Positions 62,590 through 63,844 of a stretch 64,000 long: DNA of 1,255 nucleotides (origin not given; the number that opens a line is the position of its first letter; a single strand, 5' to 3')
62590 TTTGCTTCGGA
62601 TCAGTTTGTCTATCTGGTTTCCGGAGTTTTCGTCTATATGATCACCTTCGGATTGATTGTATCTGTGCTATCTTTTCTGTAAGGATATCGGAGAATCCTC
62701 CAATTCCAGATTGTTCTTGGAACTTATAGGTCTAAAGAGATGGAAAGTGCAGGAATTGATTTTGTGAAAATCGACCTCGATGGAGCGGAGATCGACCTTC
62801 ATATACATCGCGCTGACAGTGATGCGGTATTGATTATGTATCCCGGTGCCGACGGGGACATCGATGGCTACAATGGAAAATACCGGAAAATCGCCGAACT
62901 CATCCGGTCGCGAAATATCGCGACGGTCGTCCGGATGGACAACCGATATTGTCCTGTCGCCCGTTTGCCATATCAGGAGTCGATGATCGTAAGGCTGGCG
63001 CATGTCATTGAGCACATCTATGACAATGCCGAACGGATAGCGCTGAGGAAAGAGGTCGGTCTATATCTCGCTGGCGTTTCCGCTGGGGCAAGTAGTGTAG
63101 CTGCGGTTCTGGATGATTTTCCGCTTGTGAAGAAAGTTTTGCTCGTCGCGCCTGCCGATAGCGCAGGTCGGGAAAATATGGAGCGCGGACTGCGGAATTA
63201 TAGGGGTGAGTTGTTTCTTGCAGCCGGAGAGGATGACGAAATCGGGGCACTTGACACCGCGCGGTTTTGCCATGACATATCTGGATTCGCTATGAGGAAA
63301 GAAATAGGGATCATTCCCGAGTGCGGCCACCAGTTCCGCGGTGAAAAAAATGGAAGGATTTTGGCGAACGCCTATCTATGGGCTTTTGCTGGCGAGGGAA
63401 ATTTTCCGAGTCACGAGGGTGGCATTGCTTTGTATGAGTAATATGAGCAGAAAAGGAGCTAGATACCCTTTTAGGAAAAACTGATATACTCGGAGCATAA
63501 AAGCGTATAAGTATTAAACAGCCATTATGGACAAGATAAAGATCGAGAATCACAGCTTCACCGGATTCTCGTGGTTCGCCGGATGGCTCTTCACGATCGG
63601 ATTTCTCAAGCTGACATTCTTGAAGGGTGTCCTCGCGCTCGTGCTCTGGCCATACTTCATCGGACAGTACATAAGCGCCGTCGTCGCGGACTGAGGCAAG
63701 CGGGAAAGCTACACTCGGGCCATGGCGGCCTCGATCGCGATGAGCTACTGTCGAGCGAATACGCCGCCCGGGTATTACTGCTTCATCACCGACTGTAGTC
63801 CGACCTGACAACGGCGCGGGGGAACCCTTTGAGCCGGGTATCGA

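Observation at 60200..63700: Strongly AT-rich island after dnaK carrying cassette-like small membrane/secreted hypothetical genes, each led by a repeated extended -10 promoter motif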

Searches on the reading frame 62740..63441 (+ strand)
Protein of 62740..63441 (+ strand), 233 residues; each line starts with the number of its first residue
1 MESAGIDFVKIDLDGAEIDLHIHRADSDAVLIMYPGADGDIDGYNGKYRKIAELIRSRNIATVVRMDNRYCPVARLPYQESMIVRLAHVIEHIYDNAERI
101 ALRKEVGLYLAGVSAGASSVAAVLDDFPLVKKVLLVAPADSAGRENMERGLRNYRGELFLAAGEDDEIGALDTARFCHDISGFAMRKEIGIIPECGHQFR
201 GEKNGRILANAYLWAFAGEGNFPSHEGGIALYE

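Call 5: search_protein_families(library=pfam, proteins=[window:62740-63441:+], max_evalue=1)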
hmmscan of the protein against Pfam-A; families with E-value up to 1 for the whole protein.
window:62740-63441:+ (233 aa): 2 families
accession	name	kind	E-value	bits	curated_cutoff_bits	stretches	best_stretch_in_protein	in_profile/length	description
PF07015.17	VirC1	-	0.12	12.2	24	1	3-86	81-165/231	VirC1 protein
PF16073.10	SAT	-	0.35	10.9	22.8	1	81-123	80-120/239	Starter unit:ACP transacylase in aflatoxin biosynthesis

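Call 6: search_protein_families(library=padloc, proteins=[window:62740-63441:+], max_evalue=1)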
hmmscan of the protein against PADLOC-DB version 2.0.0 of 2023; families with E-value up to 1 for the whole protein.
window:62740-63441:+ (233 aa): 0 families

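Call 20: search_protein_families(library=phrogs, proteins=[window:62740-63441:+, L002:675-1332:+], max_evalue=1)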
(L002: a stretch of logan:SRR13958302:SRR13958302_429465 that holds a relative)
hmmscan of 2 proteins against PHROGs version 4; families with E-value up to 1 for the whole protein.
window:62740-63441:+ (233 aa): 0 families

L002:675-1332:+ (218 aa): 1 family
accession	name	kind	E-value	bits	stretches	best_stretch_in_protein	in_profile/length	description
phrog_36858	-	unknown function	0.13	13.5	1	141-173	27-58/94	-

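Call 21: search_protein_families(library=ncbifam, proteins=[window:62740-63441:+, L002:675-1332:+], max_evalue=1)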
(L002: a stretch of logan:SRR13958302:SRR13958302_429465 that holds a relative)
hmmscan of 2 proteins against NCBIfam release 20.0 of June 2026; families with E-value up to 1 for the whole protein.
window:62740-63441:+ (233 aa): 2 families
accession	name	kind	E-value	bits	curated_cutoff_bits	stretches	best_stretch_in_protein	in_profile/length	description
NF007547.0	PRK10162.1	equivalog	0.00093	18.2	389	1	19-118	75-169/321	acetyl esterase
NF010423.0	PRK13849.1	equivalog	0.11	11.8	313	1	7-86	85-165/231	conjugal transfer ATPase VirC1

L002:675-1332:+ (218 aa): 0 families

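Call 45: search_protein_families(library=pfam, proteins=[L010:1523-2203:-, L003:1982-3340:+, L015:1439-2863:+, L007:8141-8677:+, L008:1475-2266:+, L028:4154-4753:+, L006:549-1235:+, L018:8889-9572:+, L005:543-1238:+], max_evalue=0.01)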
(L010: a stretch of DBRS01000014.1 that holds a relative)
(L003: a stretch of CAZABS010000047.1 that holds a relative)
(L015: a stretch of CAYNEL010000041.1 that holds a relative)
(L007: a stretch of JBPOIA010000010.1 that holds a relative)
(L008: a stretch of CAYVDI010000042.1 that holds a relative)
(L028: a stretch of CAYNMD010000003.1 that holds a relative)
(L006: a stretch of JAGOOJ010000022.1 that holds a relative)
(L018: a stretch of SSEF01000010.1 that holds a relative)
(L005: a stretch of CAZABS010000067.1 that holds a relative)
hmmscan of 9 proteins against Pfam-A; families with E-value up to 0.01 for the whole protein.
L010:1523-2203:- (226 aa): 1 family
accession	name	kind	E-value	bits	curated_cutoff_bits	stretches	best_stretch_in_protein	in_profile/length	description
PF01797.21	Y1_Tnp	-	3.1e-18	66.5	23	1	9-126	2-121/121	Transposase IS200 like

L003:1982-3340:+ (452 aa): 2 families
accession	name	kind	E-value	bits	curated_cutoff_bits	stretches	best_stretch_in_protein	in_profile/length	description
PF07693.20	KAP_NTPase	-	4.8e-21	75.7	20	2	166-296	153-288/293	KAP family P-loop domain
PF00004.35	AAA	-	0.0013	19.6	21.2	0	46-94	3-52/131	ATPase family associated with various cellular activities (AAA)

L015:1439-2863:+ (474 aa): 0 families

L007:8141-8677:+ (178 aa): 0 families

L008:1475-2266:+ (263 aa): 0 families

L028:4154-4753:+ (199 aa): 1 family
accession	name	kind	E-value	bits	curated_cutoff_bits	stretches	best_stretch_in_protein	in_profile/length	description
PF05168.19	HEPN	-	0.00052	20.6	22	1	65-112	31-78/117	HEPN domain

L006:549-1235:+ (228 aa): 0 families

L018:8889-9572:+ (227 aa): 0 families

L005:543-1238:+ (231 aa): 3 families
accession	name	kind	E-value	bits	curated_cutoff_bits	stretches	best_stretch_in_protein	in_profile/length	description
PF01844.29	HNH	-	2.1e-13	50.6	21.4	1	162-206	1-46/47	HNH endonuclease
PF14279.12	HNH_5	-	5.4e-11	42.7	27.5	1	162-210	1-49/56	HNH endonuclease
PF13395.12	HNH_4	-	2.2e-06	27.9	22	1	171-207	15-51/54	HNH endonuclease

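Call 52: find_homologous_proteins(query=window:62740-63441:+, max_evalue=0.001)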
Query window:62740-63441:+ (233 aa): 15 proteins with E <= 0.001 among 1225 candidates.
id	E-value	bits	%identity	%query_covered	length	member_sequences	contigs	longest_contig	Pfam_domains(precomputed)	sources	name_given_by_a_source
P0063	4.2e-145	499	100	97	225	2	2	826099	-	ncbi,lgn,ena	-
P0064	3.1e-106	372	73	100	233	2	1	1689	-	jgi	-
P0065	2.1e-97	343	67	100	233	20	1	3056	-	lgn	-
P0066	2.9e-93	330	64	100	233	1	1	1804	-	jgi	jgi:hypothetical protein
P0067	3.5e-90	320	64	100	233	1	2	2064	-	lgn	-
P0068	2.6e-89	317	63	96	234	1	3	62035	-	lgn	-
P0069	3.1e-86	307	60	96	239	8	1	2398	PF12146.16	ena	-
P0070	2.3e-79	284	54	99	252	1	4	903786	-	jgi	jgi:hypothetical protein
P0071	2.3e-79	284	57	96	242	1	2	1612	-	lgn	-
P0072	1.3e-76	275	54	95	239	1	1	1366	-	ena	-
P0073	1.0e-75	272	54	95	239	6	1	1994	-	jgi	-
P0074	1.5e-74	269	56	93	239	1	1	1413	-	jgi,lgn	-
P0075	3.2e-74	267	57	93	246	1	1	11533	PF12146.16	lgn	-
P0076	2.0e-69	252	54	96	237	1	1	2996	-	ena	-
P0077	1.6e-38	151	39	88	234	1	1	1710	-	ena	-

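Call 109: find_encoding_contigs(protein=P0068, flank=5000, max_places=2)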
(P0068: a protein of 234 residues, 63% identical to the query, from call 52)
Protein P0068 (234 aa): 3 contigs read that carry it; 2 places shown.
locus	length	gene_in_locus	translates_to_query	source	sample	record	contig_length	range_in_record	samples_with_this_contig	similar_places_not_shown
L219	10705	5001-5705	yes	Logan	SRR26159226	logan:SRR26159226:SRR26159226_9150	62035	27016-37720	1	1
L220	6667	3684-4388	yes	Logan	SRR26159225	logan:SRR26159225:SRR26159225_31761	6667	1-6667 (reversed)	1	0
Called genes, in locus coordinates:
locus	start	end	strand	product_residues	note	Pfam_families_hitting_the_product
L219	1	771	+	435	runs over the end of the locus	-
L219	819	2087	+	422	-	-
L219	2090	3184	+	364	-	-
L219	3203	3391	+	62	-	PF13328:HD_4 (weak)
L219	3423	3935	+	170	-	PF01661:Macro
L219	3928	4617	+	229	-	PF01580:FtsK_SpoIIIE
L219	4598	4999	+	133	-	-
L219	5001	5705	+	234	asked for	-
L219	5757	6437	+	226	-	-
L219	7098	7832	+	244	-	PF01135:PCMT, PF01209:Ubie_methyltran, PF06325:PrmA, PF13489:Methyltransf_23, PF05175:MTS, PF13847:Methyltransf_31, PF08241:Methyltransf_11, PF08242:Methyltransf_12, +4 more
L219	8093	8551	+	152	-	PF08327:AHSA1 (weak)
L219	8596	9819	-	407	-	PF07995:GSDH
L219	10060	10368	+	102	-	PF07883:Cupin_2 (weak)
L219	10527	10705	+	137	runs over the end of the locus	-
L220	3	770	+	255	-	?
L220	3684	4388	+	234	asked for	-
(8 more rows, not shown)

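Call 120: search_protein_families(library=pfam, proteins=[L002:675-1331:+, L006:1266-1616:+, L012:6178-6759:+, L012:6806-7330:+, L021:4388-4837:+, L021:4918-6132:+], max_evalue=0.01)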
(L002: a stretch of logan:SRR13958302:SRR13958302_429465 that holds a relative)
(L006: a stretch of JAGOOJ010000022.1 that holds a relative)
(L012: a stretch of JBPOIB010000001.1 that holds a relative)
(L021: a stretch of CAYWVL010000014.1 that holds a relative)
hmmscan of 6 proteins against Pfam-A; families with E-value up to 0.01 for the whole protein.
L002:675-1331:+ (218 aa): 0 families

L006:1266-1616:+ (116 aa): 0 families

L012:6178-6759:+ (193 aa): 0 families

L012:6806-7330:+ (174 aa): 0 families

L021:4388-4837:+ (149 aa): 1 family
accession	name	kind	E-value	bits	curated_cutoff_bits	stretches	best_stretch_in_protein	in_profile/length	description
PF19346.4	DUF5924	-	0.0017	18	27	1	17-87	171-241/259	Family of unknown function (DUF5924)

L021:4918-6132:+ (404 aa): 0 families

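Call 121: search_protein_families(library=padloc, proteins=[L002:675-1331:+, L003:1982-3340:+, L015:1439-2863:+, L007:8141-8677:+, L008:1475-2266:+, L028:4154-4753:+], max_evalue=0.01)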
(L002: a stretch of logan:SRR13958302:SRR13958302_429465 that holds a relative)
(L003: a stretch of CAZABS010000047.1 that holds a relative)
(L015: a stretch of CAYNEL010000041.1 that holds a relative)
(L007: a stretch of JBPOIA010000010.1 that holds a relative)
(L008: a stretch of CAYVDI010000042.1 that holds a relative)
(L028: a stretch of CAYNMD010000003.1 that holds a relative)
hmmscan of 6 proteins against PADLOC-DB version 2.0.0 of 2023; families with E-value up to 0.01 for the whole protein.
L002:675-1331:+ (218 aa): 0 families

L003:1982-3340:+ (452 aa): 8 families
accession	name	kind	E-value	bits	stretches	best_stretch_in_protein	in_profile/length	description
PDLC02210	QatA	-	3.1e-19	66.9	2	165-247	204-281/593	-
PDLC02361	PifA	-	2.6e-15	54.1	2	17-62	14-61/720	PifA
PDLC02209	QatA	-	1.1e-14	52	2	165-247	203-285/646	-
PDLC04959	PDC-S20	-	5.6e-12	43.9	1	165-264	186-281/464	-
PDLC04957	PDC-S20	-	1.5e-08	32.5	1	167-243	185-255/446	-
PDLC04958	PDC-S20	-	2.2e-05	22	0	167-238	177-249/458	-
PDLC04956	PDC-S20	-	8.7e-05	20.1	1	167-246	183-255/450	-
PDLC04140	mad8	-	0.0058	14.2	0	44-75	30-63/314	mads_8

L015:1439-2863:+ (474 aa): 0 families

L007:8141-8677:+ (178 aa): 0 families

L008:1475-2266:+ (263 aa): 0 families

L028:4154-4753:+ (199 aa): 0 families

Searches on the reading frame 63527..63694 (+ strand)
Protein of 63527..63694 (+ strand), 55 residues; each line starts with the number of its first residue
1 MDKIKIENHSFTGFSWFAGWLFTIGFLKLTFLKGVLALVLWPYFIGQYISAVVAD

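Call 5: search_protein_families(library=pfam, proteins=[window:63527-63694:+], max_evalue=1)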
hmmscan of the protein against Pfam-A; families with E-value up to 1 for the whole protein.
window:63527-63694:+ (55 aa): 0 families

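Call 6: search_protein_families(library=padloc, proteins=[window:63527-63694:+], max_evalue=1)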
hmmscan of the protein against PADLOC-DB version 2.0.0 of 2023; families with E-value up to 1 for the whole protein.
window:63527-63694:+ (55 aa): 0 families

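Call 14: find_encoding_contigs(protein=window:63527-63694:+, flank=10000, max_places=10)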
Protein window:63527-63694:+ (55 aa): 3 contigs read that carry it; 1 place shown.
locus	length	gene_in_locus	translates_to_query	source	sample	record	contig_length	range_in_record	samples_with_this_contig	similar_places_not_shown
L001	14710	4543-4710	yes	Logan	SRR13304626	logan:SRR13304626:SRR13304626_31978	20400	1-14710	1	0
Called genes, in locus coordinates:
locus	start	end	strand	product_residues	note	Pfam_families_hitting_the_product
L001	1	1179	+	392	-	?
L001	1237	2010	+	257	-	-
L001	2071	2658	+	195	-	-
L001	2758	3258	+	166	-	-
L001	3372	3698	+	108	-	-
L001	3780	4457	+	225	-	-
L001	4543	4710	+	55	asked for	-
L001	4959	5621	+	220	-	PF09335:VTT_dom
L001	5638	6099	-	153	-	-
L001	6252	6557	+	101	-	PF02325:CCB3_YggT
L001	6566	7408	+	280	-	PF02678:Pirin, PF05726:Pirin_C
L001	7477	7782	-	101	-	-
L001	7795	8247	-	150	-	-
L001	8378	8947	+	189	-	PF03193:RsgA_GTPase (faint), PF02421:FeoB_N, PF01926:MMR_HSR1, PF00009:GTP_EFTU (weak)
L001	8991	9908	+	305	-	PF00056:Ldh_1_N, PF02866:Ldh_1_C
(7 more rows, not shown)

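Call 20: search_protein_families(library=phrogs, proteins=[window:63527-63694:+, L002:675-1332:+], max_evalue=1)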
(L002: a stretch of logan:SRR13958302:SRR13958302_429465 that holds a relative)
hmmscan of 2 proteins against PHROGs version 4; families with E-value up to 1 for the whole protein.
window:63527-63694:+ (55 aa): 0 families

L002:675-1332:+ (218 aa): 1 family
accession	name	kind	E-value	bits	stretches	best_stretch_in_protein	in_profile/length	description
phrog_36858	-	unknown function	0.13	13.5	1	141-173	27-58/94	-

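Call 21: search_protein_families(library=ncbifam, proteins=[window:63527-63694:+, L002:675-1332:+], max_evalue=1)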
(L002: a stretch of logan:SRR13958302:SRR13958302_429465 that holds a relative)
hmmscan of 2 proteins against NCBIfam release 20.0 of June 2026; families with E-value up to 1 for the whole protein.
window:63527-63694:+ (55 aa): 0 families

L002:675-1332:+ (218 aa): 0 families

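Call 45: search_protein_families(library=pfam, proteins=[L010:1523-2203:-, L003:1982-3340:+, L015:1439-2863:+, L007:8141-8677:+, L008:1475-2266:+, L028:4154-4753:+, L006:549-1235:+, L018:8889-9572:+, L005:543-1238:+], max_evalue=0.01)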
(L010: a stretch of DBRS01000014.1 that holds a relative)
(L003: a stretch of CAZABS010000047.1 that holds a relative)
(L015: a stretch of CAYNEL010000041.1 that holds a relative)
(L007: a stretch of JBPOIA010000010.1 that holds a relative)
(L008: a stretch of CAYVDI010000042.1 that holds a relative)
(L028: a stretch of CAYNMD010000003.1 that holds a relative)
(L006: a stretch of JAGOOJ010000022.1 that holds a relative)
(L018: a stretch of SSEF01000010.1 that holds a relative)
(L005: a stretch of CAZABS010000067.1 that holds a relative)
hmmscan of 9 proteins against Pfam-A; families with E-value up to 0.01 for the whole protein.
L010:1523-2203:- (226 aa): 1 family
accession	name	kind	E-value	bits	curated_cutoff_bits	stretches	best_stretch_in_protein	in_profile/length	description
PF01797.21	Y1_Tnp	-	3.1e-18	66.5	23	1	9-126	2-121/121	Transposase IS200 like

L003:1982-3340:+ (452 aa): 2 families
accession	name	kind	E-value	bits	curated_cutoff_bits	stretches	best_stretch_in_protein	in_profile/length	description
PF07693.20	KAP_NTPase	-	4.8e-21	75.7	20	2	166-296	153-288/293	KAP family P-loop domain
PF00004.35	AAA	-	0.0013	19.6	21.2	0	46-94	3-52/131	ATPase family associated with various cellular activities (AAA)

L015:1439-2863:+ (474 aa): 0 families

L007:8141-8677:+ (178 aa): 0 families

L008:1475-2266:+ (263 aa): 0 families

L028:4154-4753:+ (199 aa): 1 family
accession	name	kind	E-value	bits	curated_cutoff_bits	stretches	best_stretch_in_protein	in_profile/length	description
PF05168.19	HEPN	-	0.00052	20.6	22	1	65-112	31-78/117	HEPN domain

L006:549-1235:+ (228 aa): 0 families

L018:8889-9572:+ (227 aa): 0 families

L005:543-1238:+ (231 aa): 3 families
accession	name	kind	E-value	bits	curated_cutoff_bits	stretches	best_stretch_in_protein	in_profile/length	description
PF01844.29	HNH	-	2.1e-13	50.6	21.4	1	162-206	1-46/47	HNH endonuclease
PF14279.12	HNH_5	-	5.4e-11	42.7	27.5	1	162-210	1-49/56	HNH endonuclease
PF13395.12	HNH_4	-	2.2e-06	27.9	22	1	171-207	15-51/54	HNH endonuclease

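Call 120: search_protein_families(library=pfam, proteins=[L002:675-1331:+, L006:1266-1616:+, L012:6178-6759:+, L012:6806-7330:+, L021:4388-4837:+, L021:4918-6132:+], max_evalue=0.01)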
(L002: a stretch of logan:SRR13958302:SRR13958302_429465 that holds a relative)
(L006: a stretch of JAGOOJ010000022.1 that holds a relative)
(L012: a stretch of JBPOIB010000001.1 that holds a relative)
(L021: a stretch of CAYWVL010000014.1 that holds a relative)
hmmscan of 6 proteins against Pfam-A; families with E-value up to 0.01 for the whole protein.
L002:675-1331:+ (218 aa): 0 families

L006:1266-1616:+ (116 aa): 0 families

L012:6178-6759:+ (193 aa): 0 families

L012:6806-7330:+ (174 aa): 0 families

L021:4388-4837:+ (149 aa): 1 family
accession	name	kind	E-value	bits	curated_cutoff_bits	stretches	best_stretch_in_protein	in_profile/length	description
PF19346.4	DUF5924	-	0.0017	18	27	1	17-87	171-241/259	Family of unknown function (DUF5924)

L021:4918-6132:+ (404 aa): 0 families

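Call 121: search_protein_families(library=padloc, proteins=[L002:675-1331:+, L003:1982-3340:+, L015:1439-2863:+, L007:8141-8677:+, L008:1475-2266:+, L028:4154-4753:+], max_evalue=0.01)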
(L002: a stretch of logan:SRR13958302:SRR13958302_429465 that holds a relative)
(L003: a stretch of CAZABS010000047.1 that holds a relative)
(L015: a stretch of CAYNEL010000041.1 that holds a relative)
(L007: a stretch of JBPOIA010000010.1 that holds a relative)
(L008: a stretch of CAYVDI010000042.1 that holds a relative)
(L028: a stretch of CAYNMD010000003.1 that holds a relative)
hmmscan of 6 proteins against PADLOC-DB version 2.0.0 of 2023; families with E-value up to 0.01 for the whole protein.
L002:675-1331:+ (218 aa): 0 families

L003:1982-3340:+ (452 aa): 8 families
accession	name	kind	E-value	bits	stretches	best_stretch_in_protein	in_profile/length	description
PDLC02210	QatA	-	3.1e-19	66.9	2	165-247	204-281/593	-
PDLC02361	PifA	-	2.6e-15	54.1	2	17-62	14-61/720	PifA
PDLC02209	QatA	-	1.1e-14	52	2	165-247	203-285/646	-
PDLC04959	PDC-S20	-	5.6e-12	43.9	1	165-264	186-281/464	-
PDLC04957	PDC-S20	-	1.5e-08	32.5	1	167-243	185-255/446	-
PDLC04958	PDC-S20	-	2.2e-05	22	0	167-238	177-249/458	-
PDLC04956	PDC-S20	-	8.7e-05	20.1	1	167-246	183-255/450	-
PDLC04140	mad8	-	0.0058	14.2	0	44-75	30-63/314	mads_8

L015:1439-2863:+ (474 aa): 0 families

L007:8141-8677:+ (178 aa): 0 families

L008:1475-2266:+ (263 aa): 0 families

L028:4154-4753:+ (199 aa): 0 families
